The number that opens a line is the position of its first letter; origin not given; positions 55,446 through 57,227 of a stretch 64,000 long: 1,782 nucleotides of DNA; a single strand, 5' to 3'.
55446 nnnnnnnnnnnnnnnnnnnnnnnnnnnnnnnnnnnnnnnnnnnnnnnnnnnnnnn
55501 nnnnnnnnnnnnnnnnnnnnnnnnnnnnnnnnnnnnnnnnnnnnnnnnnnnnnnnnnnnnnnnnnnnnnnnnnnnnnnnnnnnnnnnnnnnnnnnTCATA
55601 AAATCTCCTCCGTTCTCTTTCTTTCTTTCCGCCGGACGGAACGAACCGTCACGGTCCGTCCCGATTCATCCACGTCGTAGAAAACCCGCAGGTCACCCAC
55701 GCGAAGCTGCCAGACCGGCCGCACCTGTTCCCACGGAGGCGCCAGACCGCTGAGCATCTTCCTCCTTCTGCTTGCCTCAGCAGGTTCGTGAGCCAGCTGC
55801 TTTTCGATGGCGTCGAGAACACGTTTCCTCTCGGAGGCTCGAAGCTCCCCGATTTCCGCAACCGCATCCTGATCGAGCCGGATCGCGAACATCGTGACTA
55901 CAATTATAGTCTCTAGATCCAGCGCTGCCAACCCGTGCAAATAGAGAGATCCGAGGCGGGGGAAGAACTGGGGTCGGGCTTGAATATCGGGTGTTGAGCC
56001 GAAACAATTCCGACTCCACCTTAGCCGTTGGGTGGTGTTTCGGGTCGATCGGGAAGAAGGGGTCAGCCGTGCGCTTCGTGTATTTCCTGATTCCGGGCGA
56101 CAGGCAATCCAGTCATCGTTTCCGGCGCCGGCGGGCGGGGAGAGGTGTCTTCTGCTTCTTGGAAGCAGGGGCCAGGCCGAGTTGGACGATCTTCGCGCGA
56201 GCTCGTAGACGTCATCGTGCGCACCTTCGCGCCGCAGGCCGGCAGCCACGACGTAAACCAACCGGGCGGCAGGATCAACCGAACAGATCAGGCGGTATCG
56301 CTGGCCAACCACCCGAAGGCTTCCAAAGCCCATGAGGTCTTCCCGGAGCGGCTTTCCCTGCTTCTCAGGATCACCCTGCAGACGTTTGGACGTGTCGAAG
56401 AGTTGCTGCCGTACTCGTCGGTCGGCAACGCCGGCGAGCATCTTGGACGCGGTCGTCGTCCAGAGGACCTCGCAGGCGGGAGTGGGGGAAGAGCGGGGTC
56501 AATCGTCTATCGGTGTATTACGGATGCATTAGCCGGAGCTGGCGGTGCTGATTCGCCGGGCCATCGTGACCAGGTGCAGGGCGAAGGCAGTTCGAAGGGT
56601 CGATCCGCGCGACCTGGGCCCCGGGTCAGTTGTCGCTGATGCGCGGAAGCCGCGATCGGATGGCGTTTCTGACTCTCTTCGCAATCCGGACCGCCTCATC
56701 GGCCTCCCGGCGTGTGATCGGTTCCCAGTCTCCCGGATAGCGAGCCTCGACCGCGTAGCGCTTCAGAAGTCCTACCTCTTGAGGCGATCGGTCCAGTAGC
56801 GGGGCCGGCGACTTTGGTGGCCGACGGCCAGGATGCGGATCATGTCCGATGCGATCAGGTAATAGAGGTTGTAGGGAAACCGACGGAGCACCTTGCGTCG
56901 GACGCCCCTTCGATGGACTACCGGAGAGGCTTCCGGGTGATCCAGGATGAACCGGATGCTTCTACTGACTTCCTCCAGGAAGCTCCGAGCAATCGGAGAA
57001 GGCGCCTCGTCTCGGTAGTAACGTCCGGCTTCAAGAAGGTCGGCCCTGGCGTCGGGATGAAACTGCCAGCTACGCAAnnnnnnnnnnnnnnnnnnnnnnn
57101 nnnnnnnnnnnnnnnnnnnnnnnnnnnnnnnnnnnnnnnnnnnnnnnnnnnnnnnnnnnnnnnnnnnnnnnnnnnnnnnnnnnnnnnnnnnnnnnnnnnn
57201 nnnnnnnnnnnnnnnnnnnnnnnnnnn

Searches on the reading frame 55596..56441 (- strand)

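Call 32: search_protein_families(library=pfam, proteins=[window:55596-56441:-], max_evalue=0.001)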
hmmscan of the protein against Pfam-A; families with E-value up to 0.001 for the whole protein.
window:55596-56441:- (281 aa): 1 family
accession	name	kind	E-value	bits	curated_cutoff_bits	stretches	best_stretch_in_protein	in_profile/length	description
PF05016.21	ParE_toxin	-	1.1e-08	36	23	1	188-274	2-87/89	ParE toxin of type II toxin-antitoxin system, parDE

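Call 33: search_protein_families(library=padloc, proteins=[window:55596-56441:-], max_evalue=0.001)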
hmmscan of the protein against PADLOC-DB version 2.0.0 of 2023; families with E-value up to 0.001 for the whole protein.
window:55596-56441:- (281 aa): 0 families

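Call 58: search_protein_families(library=pfam, proteins=[window:55596-56441:-], max_evalue=0.001)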
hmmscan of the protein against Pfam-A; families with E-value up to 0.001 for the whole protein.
window:55596-56441:- (281 aa): 1 family
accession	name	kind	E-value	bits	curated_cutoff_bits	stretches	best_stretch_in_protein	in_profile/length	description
PF05016.21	ParE_toxin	-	1.1e-08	36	23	1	188-274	2-87/89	ParE toxin of type II toxin-antitoxin system, parDE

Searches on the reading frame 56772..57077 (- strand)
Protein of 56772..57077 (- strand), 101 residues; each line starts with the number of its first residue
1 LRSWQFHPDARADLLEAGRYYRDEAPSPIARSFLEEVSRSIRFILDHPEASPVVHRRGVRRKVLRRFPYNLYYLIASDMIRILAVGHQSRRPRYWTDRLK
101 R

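Call 58: search_protein_families(library=pfam, proteins=[window:56772-57077:-], max_evalue=0.001)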
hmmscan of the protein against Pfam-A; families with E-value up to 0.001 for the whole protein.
window:56772-57077:- (101 aa): 1 family
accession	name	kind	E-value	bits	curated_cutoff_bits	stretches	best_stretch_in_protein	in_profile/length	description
PF05016.21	ParE_toxin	-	8.5e-12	45.9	23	1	6-91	3-88/89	ParE toxin of type II toxin-antitoxin system, parDE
